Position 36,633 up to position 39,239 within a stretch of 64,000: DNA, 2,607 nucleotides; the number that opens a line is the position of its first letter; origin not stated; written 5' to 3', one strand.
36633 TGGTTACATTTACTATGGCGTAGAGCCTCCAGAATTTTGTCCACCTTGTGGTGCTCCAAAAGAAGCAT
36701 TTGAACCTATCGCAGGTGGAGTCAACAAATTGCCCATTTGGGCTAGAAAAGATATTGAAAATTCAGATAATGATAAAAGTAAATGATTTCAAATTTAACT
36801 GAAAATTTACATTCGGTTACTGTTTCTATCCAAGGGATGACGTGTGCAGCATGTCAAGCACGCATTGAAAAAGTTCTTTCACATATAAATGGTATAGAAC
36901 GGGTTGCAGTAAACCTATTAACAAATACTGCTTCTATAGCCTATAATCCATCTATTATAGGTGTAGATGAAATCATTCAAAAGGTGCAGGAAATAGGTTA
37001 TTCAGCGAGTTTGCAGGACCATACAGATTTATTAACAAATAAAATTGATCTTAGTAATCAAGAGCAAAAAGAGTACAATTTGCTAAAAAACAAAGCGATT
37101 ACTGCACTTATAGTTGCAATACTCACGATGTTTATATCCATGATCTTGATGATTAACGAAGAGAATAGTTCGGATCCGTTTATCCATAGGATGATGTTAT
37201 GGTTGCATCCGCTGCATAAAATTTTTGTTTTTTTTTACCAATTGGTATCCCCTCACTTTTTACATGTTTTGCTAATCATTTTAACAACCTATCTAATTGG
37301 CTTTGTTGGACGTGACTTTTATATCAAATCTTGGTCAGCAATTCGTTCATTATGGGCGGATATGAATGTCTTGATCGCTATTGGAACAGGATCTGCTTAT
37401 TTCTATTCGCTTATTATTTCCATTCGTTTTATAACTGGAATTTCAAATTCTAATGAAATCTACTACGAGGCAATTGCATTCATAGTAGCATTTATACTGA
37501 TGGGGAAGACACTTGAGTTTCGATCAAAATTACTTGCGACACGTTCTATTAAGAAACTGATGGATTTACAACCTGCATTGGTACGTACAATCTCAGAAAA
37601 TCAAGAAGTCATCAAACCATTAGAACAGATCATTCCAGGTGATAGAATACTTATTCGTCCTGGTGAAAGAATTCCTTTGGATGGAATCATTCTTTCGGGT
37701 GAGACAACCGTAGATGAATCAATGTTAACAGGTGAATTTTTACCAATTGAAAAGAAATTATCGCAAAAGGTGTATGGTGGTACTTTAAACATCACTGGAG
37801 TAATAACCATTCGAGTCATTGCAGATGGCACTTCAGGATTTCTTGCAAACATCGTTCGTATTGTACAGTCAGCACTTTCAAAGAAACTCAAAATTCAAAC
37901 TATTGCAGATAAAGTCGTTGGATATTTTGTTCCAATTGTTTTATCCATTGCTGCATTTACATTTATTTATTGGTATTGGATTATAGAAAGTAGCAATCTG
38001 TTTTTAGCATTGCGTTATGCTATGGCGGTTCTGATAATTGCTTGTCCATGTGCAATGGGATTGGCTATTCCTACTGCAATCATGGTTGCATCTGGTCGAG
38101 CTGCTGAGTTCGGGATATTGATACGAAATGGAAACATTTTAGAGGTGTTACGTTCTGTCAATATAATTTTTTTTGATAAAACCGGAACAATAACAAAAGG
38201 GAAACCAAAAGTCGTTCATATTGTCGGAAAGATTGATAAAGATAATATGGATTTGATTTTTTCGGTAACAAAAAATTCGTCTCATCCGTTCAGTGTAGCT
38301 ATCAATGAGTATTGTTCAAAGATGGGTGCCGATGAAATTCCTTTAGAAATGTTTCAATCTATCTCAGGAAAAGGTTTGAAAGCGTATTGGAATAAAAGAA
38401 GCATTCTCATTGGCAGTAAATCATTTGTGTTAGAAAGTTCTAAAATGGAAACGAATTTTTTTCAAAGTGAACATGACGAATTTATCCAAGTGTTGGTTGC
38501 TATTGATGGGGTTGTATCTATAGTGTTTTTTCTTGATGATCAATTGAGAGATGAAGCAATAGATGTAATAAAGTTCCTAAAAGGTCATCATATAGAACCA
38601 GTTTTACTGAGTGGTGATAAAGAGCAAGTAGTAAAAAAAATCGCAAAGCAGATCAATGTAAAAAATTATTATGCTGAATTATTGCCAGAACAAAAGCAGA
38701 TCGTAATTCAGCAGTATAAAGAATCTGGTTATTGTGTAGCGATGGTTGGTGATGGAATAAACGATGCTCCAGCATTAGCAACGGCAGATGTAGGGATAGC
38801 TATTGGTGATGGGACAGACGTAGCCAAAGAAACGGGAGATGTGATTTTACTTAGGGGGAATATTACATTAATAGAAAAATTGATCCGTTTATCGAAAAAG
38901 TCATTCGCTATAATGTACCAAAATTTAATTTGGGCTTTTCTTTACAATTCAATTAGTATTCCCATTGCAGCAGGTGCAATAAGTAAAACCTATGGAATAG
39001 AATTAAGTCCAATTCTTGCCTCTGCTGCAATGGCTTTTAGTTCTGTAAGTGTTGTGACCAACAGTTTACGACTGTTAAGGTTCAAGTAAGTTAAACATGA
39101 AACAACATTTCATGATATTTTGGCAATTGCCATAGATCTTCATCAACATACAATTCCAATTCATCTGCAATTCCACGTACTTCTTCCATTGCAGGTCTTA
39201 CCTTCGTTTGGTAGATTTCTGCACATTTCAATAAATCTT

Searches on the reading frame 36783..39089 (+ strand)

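Call 60: search_protein_families(library=ncbifam, proteins=[window:36783-39089:+], max_evalue=1e-10)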
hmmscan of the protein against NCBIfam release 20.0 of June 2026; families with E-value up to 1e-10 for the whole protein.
window:36783-39089:+ (768 aa): 23 families
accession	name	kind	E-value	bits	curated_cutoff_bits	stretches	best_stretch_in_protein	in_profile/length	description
TIGR01525.1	ATPase-IB_hvy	subfamily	8.8e-168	559.6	346.25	1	194-764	1-560/560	heavy metal translocating P-type ATPase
TIGR01511.1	ATPase-IB1_Cu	subfamily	1.7e-166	555.3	397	1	176-764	2-541/542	copper-translocating P-type ATPase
NF007952.0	PRK10671.1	equivalog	1e-152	510.2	1316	1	163-768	225-835/838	copper-exporting P-type ATPase CopA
TIGR01512.1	ATPase-IB2_Cd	subfamily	1.7e-110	370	313.5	1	231-766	21-494/494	cadmium family heavy metal-translocating P-type ATPase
NF008262.1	PRK11033.1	equivalog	1.9e-100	337.4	1005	1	229-768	197-731/731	zinc/cadmium/mercury/lead-transporting ATPase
TIGR01494.1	ATPase_P-type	subfamily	2.6e-89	299.9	62.3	1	233-734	1-465/478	HAD-IC family P-type ATPase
NF033775.1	P_type_ZntA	exception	6e-85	286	1240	1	231-767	203-731/732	Zn(II)/Cd(II)/Pb(II) translocating P-type ATPase ZntA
TIGR01647.1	ATPase-IIIA_H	equivalog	1.5e-54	185.4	615.5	2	224-509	54-337/755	plasma-membrane proton-efflux P-type ATPase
TIGR01497.1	kdpB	equivalog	1.3e-41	142.5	527.9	2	571-706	430-565/675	potassium-transporting ATPase subunit KdpB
NF010609.0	PRK14010.1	equivalog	7.5e-40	136.8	1323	2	572-706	426-560/673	K(+)-transporting ATPase subunit B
TIGR01657.1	P-ATPase-V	hypoth_equivalog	8.7e-35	119.6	618.25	2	225-496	191-486/1055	ATP13A2 family polyamine export P-type ATPase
TIGR01522.1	ATPase-IIA2_Ca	equivalog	2.1e-33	115.1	798.3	2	617-727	555-661/854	calcium-transporting P-type ATPase, PMR1-type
TIGR01517.1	ATPase-IIB_Ca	equivalog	7e-32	110.5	507.05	2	226-501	117-402/882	calcium-translocating P-type ATPase, PMCA-type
TIGR01524.1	ATPase-IIIB_Mg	equivalog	5.6e-28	97.3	610.75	1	607-712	559-665/867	magnesium-translocating P-type ATPase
TIGR01116.1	ATPase-IIA1_Ca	equivalog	2.4e-26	92.1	703.4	1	586-703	465-597/799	calcium-translocating P-type ATPase, SERCA-type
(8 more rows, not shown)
